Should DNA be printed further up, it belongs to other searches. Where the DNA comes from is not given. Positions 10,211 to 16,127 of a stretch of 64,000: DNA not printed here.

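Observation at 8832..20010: TolC-MacB efflux operon with three consecutive giant adaptor genes carrying 2+2+1 HlyD-like modules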

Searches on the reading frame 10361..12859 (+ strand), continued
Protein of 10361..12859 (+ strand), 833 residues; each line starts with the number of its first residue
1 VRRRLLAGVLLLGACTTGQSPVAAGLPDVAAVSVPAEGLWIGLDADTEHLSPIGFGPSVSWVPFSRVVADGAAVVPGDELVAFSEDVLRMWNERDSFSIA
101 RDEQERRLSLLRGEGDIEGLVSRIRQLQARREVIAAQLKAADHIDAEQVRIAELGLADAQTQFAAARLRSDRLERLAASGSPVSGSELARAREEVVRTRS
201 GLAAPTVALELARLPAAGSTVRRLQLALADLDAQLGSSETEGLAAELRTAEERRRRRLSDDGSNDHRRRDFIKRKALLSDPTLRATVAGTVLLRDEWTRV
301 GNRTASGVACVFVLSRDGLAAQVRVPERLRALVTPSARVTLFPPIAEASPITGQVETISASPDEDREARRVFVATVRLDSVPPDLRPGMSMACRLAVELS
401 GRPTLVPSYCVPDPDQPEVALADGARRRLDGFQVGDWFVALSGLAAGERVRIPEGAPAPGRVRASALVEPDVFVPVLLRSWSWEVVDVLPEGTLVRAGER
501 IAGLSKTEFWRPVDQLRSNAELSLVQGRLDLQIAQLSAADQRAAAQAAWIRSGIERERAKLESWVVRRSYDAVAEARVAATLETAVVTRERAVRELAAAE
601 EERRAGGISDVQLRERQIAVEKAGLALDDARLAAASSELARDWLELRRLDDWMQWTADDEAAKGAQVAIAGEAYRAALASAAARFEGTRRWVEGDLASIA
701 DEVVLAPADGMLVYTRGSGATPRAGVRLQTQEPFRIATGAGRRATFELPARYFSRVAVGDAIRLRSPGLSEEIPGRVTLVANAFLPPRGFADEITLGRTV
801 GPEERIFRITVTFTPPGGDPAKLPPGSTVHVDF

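Call 78: find_encoding_contigs(protein=P0164, flank=8000, max_places=1)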
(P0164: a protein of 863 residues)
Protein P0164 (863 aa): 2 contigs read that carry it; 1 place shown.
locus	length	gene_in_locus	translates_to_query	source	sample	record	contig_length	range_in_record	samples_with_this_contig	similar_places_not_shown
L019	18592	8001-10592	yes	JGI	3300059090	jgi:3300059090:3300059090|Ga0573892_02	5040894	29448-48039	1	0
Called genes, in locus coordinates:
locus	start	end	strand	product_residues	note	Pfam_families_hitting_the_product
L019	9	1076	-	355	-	PF10005:Zn_ribbon_DZR_6, PF15887:Peptidase_Mx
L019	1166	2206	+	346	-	PF06347:SH3_4 (faint), PF08239:SH3_3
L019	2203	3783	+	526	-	-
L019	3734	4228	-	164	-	PF00383:dCMP_cyt_deam_1, PF14437:MafB19-deam, PF14439:Bd3614-deam (weak)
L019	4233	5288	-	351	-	PF00459:Inositol_P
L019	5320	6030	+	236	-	PF24481:CT398_CC, PF02591:Zn_ribbon_9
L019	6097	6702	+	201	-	PF01726:LexA_DNA_bind, PF00717:Peptidase_S24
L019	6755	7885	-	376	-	PF21016:RlmN_N, PF04055:Radical_SAM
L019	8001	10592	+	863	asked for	-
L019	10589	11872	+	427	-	PF26002:Beta-barrel_AprE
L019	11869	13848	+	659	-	PF00005:ABC_tran, PF13304:AAA_21 (faint), PF12704:MacB_PCD, PF02687:FtsX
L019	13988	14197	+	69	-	-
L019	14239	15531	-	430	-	PF01225:Mur_ligase, PF02875:Mur_ligase_C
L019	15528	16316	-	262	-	PF04519:Bactofilin (weak)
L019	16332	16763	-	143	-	PF04519:Bactofilin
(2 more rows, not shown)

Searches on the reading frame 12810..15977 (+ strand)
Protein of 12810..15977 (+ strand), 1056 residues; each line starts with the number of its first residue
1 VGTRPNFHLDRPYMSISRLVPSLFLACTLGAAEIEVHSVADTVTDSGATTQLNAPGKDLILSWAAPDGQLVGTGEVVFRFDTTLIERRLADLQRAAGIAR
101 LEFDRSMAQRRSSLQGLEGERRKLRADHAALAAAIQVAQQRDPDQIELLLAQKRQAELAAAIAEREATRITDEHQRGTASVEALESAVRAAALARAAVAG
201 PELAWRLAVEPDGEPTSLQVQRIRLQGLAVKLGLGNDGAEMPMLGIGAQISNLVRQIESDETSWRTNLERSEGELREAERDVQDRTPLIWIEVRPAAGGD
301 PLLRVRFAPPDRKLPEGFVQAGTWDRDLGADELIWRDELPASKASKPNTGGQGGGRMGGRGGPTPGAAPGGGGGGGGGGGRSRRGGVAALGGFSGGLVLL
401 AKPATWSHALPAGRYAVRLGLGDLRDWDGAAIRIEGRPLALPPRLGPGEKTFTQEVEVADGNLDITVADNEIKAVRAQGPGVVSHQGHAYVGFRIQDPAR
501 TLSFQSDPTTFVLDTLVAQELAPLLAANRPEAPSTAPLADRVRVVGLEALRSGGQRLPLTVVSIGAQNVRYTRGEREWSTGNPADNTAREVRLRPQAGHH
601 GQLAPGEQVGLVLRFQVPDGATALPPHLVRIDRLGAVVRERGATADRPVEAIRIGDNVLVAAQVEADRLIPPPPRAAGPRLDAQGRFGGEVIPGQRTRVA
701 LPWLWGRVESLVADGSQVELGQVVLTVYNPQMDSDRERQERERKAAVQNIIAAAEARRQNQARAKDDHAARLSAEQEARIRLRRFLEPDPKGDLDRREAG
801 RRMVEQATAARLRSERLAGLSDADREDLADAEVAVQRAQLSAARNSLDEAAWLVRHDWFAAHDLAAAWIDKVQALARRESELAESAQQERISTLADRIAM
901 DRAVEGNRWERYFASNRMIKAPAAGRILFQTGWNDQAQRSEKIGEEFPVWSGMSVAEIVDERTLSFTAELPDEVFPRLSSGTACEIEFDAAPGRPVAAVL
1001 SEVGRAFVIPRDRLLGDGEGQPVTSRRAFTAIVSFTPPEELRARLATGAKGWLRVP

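Call 8: search_protein_families(library=pfam, proteins=[window:12810-15977:+], max_evalue=1)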
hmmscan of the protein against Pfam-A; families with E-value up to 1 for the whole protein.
window:12810-15977:+ (1056 aa): 3 families
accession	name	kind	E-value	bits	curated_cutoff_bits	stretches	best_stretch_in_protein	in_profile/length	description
PF13437.12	HlyD_3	-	3e-05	25.1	22.2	1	919-1007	2-80/106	HlyD family secretion protein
PF16576.10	HlyD_D23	-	0.0003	20.6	30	0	697-754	19-82/214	Barrel-sandwich domain of CusB or HlyD membrane-fusion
PF02749.22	QRPTase_N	-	0.11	13.2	27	0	57-80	37-60/82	Quinolinate phosphoribosyl transferase, N-terminal domain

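Call 9: search_protein_families(library=ncbifam, proteins=[window:12810-15977:+], max_evalue=1)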
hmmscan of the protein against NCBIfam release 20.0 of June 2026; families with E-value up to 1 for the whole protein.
window:12810-15977:+ (1056 aa): 2 families
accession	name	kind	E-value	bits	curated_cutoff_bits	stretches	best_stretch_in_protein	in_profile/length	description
TIGR01843.1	type_I_hlyD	subfamily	7.1e-05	21.9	208.65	2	681-888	27-224/422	HlyD family type I secretion periplasmic adaptor subunit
TIGR01730.1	RND_mfp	subfamily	0.0047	15.9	94.9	1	951-1003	158-210/322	efflux RND transporter periplasmic adaptor subunit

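Call 13: search_solved_structures(query=window:12849-15977:+, max_evalue=1)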
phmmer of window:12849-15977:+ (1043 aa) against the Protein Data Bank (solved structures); distinct sequences matched with E-value up to 1: 0.

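Call 22: find_homologous_proteins(query=window:12849-15977:+)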
Query window:12849-15977:+ (1043 aa): 13 proteins with E <= 0.001 among 8000 candidates.
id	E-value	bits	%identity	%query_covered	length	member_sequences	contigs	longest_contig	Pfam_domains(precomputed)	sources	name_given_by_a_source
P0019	0.0e+0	2268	100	100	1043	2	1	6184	-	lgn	-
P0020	0.0e+0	1770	79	98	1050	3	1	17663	-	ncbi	-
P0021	0.0e+0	1747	79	98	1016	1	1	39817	-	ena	-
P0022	0.0e+0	1068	58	63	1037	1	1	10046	-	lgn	-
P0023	0.0e+0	1062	57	63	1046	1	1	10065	-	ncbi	-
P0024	0.0e+0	1039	52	100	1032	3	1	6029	-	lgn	-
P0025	0.0e+0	1024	52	99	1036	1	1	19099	-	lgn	-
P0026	4.0e-298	1010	51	98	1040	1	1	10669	-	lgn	-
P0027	4.5e-295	1000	51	100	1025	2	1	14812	-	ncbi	-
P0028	2.3e-290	984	52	98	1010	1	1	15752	-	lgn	-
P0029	3.9e-288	977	52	100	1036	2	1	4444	-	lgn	-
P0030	8.6e-285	966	50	100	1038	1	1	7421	-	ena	-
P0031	3.6e-284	964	51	98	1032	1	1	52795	-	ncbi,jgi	jgi:hypothetical protein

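Call 41: predict_structure(alignment_id=A2)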
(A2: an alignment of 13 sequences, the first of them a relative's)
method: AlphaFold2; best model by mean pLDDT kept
length: 1043 residues; sequences in the alignment: 13
mean_pLDDT: 75.0   pTM: 0.44
mean pLDDT of the five models: 75.0, 71.6, 69.5, 69.4, 67.8
residues with pLDDT >= 90: 174; 70-90: 542; 50-70: 207; < 50: 120
segments of 3 or more residues with pLDDT < 50: 1-17, 329-378, 560-569, 663-675, 918-931, 933-941, 1005-1010
pLDDT, mean of each block of 10 residues (from residue 1): 36 46 89 84 87 88 90 90 88 89 92 91 83 89 92 91 84 87 87 82 81 88 84 88 87 85 80 88 88 82 78 83 60 32 30 32 28 38 81 92 89 76 89 82 92 89 89 90 89 89 83 79 83 88 89 63 40 75 85 87 89 81 82 84 86 86 48 48 56 66 70 73 72 70 69 65 60 59 77 86 82 84 84 77 60 62 66 69 66 69 73 57 38 47 57 79 80 83 84 64 50 76 77 68 78
secondary structure, 60 per line:
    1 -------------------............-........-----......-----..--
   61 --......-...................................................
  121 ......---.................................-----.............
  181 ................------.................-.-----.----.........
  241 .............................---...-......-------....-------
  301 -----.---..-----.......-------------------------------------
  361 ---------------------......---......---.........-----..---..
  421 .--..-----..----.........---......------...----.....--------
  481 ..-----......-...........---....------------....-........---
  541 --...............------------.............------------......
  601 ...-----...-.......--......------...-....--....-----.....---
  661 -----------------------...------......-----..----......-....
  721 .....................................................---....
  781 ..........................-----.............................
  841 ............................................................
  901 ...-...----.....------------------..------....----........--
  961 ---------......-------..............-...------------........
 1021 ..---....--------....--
elements in order (helices of 4 or more, strands of 3 or more residues): E20-31 E36-40 E46-51 E63-68 H70-126 H130-162 H168-196 H203-219 H232-269 E273-275 E277-282 E290-293 E320-323 E382-387 E391-396 E400-408 E419-421 E437-445 E449-454 E461-463 E468-472 E488-493 E498-505 H509-512 H525-528 E530-537 E543-557 H570-573 E574-582 E595-603 E609-611 E616-619 E622-627 E634-636 E638-641 E644-647 E684-686 E693-698 E710-715 H717-773 H777-806 H812-903 E905-907 E912-916 E943-946 E951-958 E970-975 E983-996 E1013-1022 H1026-1029 E1038-1041

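Call 46: fold_search(model_id=the predicted structure, library=pdb)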
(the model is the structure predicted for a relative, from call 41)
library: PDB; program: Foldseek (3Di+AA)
matches with E <= 10: 778; with E <= 0.001: 46
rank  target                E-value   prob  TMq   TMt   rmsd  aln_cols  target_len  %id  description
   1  4tko                  5.4e-07  1.00  0.13  0.36  12.9       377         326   14  Structure of the periplasmic adaptor protein EmrA (released 2014-07-09)
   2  6iol_L                2.5e-06  1.00  0.11  0.28   8.9       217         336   16  Cryo-EM structure of multidrug efflux pump MexAB-OprM (60 degree state) (released 2019-04-03)
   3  8zar_C                2.8e-06  1.00  0.14  0.35  21.0       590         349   10  EmrAB-TolC MFS-type tripartite multidrug efflux pump FA (released 2025-04-30)
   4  8zal_A                4.0e-06  1.00  0.14  0.35  21.3       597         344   10  EmrAB-TolC MFS-type tripartite multidrug efflux pump EA (released 2025-04-30)
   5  8zal_B                5.2e-06  1.00  0.13  0.34  25.4       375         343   12  EmrAB-TolC MFS-type tripartite multidrug efflux pump EA (released 2025-04-30)
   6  9v53_A1               5.5e-06  1.00  0.15  0.34  33.3       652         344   10  Structure of TolC, YbjP, and AcrABZ complex (released 2025-11-05)
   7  6iok_L                5.8e-06  1.00  0.11  0.28   9.5       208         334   17  Cryo-EM structure of multidrug efflux pump MexAB-OprM (0 degree state) (released 2019-04-03)
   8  9tg4_E                7.1e-06  1.00  0.15  0.36  34.0       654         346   10  Structure of the YbjP lipoprotein bound to the AcrABZ-TolC efflux pump (released 2026-04-08)
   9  6iok_J                7.9e-06  1.00  0.12  0.28  10.3       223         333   16  Cryo-EM structure of multidrug efflux pump MexAB-OprM (0 degree state) (released 2019-04-03)
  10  4l8j                  8.8e-06  1.00  0.09  0.24  45.1       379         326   13  Crystal structure of a Putative efflux transporter (BACEGG_01895) from Bacteroides eggerthii DSM 20697 at 2.06 A resolut (released 2013-07-03)
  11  8zar_B                9.8e-06  1.00  0.14  0.36  21.0       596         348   11  EmrAB-TolC MFS-type tripartite multidrug efflux pump FA (released 2025-04-30)
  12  8zar_D                1.3e-05  1.00  0.14  0.33  23.9       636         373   10  EmrAB-TolC MFS-type tripartite multidrug efflux pump FA (released 2025-04-30)
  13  9tg4_G                1.3e-05  1.00  0.15  0.37  34.1       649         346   10  Structure of the YbjP lipoprotein bound to the AcrABZ-TolC efflux pump (released 2026-04-08)
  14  6iok_K                1.3e-05  1.00  0.10  0.25   9.7       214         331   15  Cryo-EM structure of multidrug efflux pump MexAB-OprM (0 degree state) (released 2019-04-03)
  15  3fpp_B                1.9e-05  1.00  0.12  0.40  33.6       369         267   13  Crystal structure of E.coli MacA (released 2009-04-28)
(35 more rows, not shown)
